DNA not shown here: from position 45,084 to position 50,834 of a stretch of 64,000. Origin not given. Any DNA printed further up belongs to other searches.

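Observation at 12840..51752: Four in-line AmbE-like units (X / Glu-type A / embedded FkbM-type MT / T) plus two TauD-type oxygenases inside a 14-module lipopeptide NRPS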

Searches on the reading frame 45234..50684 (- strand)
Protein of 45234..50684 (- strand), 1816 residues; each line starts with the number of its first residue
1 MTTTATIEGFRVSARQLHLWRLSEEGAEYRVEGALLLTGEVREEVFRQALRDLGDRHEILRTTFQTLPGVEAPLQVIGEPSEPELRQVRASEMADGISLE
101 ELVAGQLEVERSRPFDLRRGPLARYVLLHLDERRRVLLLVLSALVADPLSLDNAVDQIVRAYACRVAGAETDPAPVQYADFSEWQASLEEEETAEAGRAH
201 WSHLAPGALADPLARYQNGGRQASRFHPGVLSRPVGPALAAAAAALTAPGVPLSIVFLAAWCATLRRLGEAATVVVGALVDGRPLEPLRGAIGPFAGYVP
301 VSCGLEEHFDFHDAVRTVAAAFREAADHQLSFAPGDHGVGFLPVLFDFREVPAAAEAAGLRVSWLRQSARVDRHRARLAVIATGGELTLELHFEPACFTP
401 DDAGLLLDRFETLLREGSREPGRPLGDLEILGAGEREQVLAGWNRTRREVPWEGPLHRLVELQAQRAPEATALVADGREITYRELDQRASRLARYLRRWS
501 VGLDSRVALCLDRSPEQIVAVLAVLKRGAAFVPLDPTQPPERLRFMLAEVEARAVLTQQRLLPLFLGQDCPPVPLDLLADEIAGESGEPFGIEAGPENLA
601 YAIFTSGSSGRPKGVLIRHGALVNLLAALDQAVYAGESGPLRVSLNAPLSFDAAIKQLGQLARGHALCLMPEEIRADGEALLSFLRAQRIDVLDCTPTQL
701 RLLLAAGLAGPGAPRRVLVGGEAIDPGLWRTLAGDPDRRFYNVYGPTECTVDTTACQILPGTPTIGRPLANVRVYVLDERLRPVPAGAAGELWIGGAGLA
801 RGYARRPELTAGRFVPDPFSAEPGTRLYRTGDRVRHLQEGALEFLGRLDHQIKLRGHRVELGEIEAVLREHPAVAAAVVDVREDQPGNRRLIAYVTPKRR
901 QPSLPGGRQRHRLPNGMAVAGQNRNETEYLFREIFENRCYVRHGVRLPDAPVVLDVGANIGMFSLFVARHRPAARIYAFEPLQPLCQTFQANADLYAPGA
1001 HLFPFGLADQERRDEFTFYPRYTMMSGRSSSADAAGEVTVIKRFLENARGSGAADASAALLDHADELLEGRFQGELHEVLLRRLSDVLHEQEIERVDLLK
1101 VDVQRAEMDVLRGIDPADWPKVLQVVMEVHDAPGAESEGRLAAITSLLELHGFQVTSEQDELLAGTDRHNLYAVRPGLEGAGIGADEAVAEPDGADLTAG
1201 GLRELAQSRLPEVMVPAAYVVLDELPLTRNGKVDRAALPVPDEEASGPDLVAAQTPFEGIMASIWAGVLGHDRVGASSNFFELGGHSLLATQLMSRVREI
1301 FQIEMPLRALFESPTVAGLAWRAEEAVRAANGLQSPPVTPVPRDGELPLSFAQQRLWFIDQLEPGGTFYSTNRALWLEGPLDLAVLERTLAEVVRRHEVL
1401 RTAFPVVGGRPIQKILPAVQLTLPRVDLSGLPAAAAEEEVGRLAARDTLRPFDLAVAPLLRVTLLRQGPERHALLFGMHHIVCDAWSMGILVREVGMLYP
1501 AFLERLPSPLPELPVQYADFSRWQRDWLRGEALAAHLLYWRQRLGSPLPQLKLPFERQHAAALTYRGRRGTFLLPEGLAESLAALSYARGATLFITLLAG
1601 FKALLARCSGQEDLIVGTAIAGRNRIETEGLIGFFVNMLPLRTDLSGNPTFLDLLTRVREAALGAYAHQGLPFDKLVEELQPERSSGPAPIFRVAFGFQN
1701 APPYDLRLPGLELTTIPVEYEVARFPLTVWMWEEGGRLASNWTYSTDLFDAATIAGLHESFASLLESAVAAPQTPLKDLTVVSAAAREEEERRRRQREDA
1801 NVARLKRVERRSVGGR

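Call 3: search_protein_families(library=pfam, proteins=[window:45234-50684:-])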
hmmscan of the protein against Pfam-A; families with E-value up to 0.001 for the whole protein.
window:45234-50684:- (1816 aa): 6 families
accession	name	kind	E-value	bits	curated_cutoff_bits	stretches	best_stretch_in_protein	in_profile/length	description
PF00668.25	Condensation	-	4e-142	474.6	30.6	2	1345-1788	3-453/456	Condensation domain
PF00501.34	AMP-binding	-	2.1e-79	267.5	29.9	1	461-803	2-383/384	AMP-binding enzyme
PF00550.31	PP-binding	-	4.1e-15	56.2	20.8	1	1263-1320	5-64/67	Phosphopantetheine attachment site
PF05050.19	Methyltransf_21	-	1.4e-14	55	22.7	1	955-1154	1-172/173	Methyltransferase FkbM domain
PF13193.12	AMP-binding_C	-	4.3e-11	44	24.5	1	863-900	1-38/76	AMP-binding enzyme C-terminal domain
PF05575.17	V_cholerae_RfbT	-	0.00043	20.1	27.9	1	953-1018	83-148/286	Vibrio cholerae RfbT protein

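Call 12: find_homologous_proteins(query=window:45234-50684:-, max_evalue=1e-30)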
Query window:45234-50684:- (1816 aa): 2504 proteins with E <= 1e-30 among 8000 candidates; the best 120 are listed.
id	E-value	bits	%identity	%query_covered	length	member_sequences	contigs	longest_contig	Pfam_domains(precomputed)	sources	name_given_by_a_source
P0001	0.0e+0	3889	96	100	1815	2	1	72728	PF00668.26,PF00550.32,PF05050.20,PF00501.35,PF13193.13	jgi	jgi:amino acid adenylation domain-containing protein/FkbM family methyltransferase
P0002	0.0e+0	2778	72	100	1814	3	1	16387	PF00668.26,PF00550.32,PF05050.20,PF00501.35,PF13193.13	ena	-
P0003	0.0e+0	2639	51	33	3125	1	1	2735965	PF00668.26,PF00550.32,PF00501.35,PF13193.13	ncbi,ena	-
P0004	0.0e+0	2601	68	100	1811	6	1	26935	PF00668.26,PF00550.32,PF05050.20,PF00501.35,PF13193.13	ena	-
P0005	0.0e+0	2600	49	98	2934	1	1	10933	PF00668.26,PF00550.32,PF05050.20,PF00501.35,PF13193.13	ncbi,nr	ncbi:MAG TPA: amino acid adenylation domain-containing protein [Pyrinomonadaceae bacterium]|nr:amino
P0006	0.0e+0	2552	49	98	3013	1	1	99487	PF00668.26,PF00550.32,PF05050.20,PF00501.35,PF13193.13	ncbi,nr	ncbi:MAG TPA: amino acid adenylation domain-containing protein, partial [Thermoanaerobaculia bacteri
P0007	0.0e+0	2523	40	49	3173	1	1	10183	PF00668.26,PF00550.32,PF00501.35,PF13193.13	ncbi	ncbi:MAG TPA: amino acid adenylation domain-containing protein [Pyrinomonadaceae bacterium]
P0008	0.0e+0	2385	49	33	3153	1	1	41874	PF00668.26,PF00550.32,PF00501.35,PF13193.13,PF00975.27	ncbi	ncbi:partial fengycin family lipopeptide synthetase D, partial [Thermoflexales bacterium]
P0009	0.0e+0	2379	50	34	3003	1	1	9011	PF00668.26,PF00550.32,PF00501.35,PF13193.13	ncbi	ncbi:amino acid adenylation domain-containing protein, partial [Pyxidicoccus sp. 3LG]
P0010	0.0e+0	2335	47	33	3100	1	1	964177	PF00668.26,PF00550.32,PF00501.35,PF13193.13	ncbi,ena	-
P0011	0.0e+0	2236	44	96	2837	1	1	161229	PF00668.26,PF00550.32,PF05050.20,PF00501.35,PF13193.13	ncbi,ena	-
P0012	0.0e+0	2229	48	36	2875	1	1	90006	PF00668.26,PF00550.32,PF00501.35,PF13193.13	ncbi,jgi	jgi:amino acid adenylation domain-containing protein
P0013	0.0e+0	2223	50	33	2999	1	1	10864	PF00668.26,PF00550.32,PF18563.7,PF00501.35,PF13193.13,PF00975.27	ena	-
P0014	0.0e+0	2197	50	33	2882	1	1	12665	PF00668.26,PF00550.32,PF00501.35,PF13193.13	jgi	jgi:amino acid adenylation domain-containing protein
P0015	0.0e+0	2183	49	33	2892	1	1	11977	PF00668.26,PF00550.32,PF00501.35,PF13193.13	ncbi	ncbi:non-ribosomal peptide synthetase, partial [Corallococcus llansteffanensis]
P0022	0.0e+0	2144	50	98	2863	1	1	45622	PF00668.26,PF00550.32,PF05050.20,PF00501.35,PF13193.13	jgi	-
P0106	0.0e+0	1822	43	99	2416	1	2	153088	PF00668.26,PF00550.32,PF05050.20,PF00501.35,PF13193.13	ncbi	-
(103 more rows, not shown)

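Call 13: search_protein_families(library=ncbifam, proteins=[window:45234-50684:-], max_evalue=0.00001)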
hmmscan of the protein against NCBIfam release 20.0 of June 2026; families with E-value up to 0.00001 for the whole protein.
window:45234-50684:- (1816 aa): 96 families (the best 25 are shown)
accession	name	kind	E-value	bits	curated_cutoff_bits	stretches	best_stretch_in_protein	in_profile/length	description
NF004282.0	PRK05691.1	subfamily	6.2e-294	978.4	4090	2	1193-1789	1577-2172/4334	non-ribosomal peptide synthase/polyketide synthase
NF041803.1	NRPS_SolG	exception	2.1e-156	522.4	2200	3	419-898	526-1017/1163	solanimycin non-ribosomal peptide synthetase SolG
NF047350.1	aureusi_NRPS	equivalog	2.9e-152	508.7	2500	2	1201-1779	854-1408/2373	aureusimine non-ribosomal peptide synthetase AusA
NF038078.1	NRPS_MxcG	equivalog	4.1e-129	431.9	2300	3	382-909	381-922/1442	myxochelin non-ribosomal peptide synthetase MxcG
TIGR01733.1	AA-adenyl-dom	subfamily_domain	1.7e-123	412.5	317.4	1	481-879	1-409/409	amino acid adenylation domain-containing protein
NF007605.2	PRK10252.1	equivalog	8.2e-105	351.5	2400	3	406-879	408-886/1292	enterobactin non-ribosomal peptide synthetase EntF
TIGR03443.1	alpha_am_amid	equivalog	5.9e-72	242.6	1030.1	4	1202-1325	786-919/1390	L-aminoadipate-semialdehyde dehydrogenase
NF003417.0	PRK04813.1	subfamily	1.1e-63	215.6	476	1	461-900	10-451/505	D-alanine--poly(phosphoribitol) ligase subunit DltA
TIGR01734.1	D-ala-DACP-lig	equivalog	3.2e-60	204.1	559.85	1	460-900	6-450/504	D-alanine--poly(phosphoribitol) ligase subunit DltA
TIGR03098.1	ligase_PEP_1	hypoth_equivalog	3.6e-49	167.6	592.35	1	456-901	2-471/517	acyl-CoA ligase (AMP-forming), exosortase A system-associated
NF004837.0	PRK06187.1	subfamily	1.9e-48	165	476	2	585-899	158-473/531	long-chain-fatty-acid--CoA ligase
NF004822.0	PRK06178.1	equivalog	1.3e-36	126.3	782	2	453-564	36-147/571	acyl-CoA synthetase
NF006181.0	PRK08314.1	subfamily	6.6e-36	123.7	705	2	586-897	193-501/563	long-chain-fatty-acid--CoA ligase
NF005858.0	PRK07787.1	subfamily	4.8e-35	120.9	575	1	458-899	5-425/471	acyl-CoA synthetase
NF004511.1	PRK05852.1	equivalog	1e-33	116.8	650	1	456-898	1-454/505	FadD7 family fatty acid--CoA ligase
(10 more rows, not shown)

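Call 45: find_encoding_contigs(protein=P0001, flank=10000, max_places=3)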
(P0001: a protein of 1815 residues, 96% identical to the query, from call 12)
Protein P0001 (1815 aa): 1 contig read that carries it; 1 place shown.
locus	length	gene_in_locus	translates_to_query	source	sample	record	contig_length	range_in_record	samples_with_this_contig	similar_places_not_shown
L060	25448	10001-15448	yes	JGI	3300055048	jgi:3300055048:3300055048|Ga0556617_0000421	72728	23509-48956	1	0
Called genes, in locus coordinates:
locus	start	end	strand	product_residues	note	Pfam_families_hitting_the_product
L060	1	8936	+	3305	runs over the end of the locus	PF00501:AMP-binding, PF23024:AMP-dom_DIP2-like, PF00550:PP-binding, PF00668:Condensation, PF00501:AMP-binding, PF13193:AMP-binding_C, PF00550:PP-binding, PF00668:Condensation, +4 more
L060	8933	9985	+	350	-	PF02668:TauD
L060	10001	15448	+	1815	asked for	PF00668:Condensation, PF00501:AMP-binding, PF13193:AMP-binding_C (faint), PF05050:Methyltransf_21, PF00550:PP-binding, PF00668:Condensation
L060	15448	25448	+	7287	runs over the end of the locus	PF00668:Condensation, PF00501:AMP-binding, PF05050:Methyltransf_21, PF00550:PP-binding, PF00668:Condensation, PF00501:AMP-binding, PF13193:AMP-binding_C, PF00550:PP-binding, +16 more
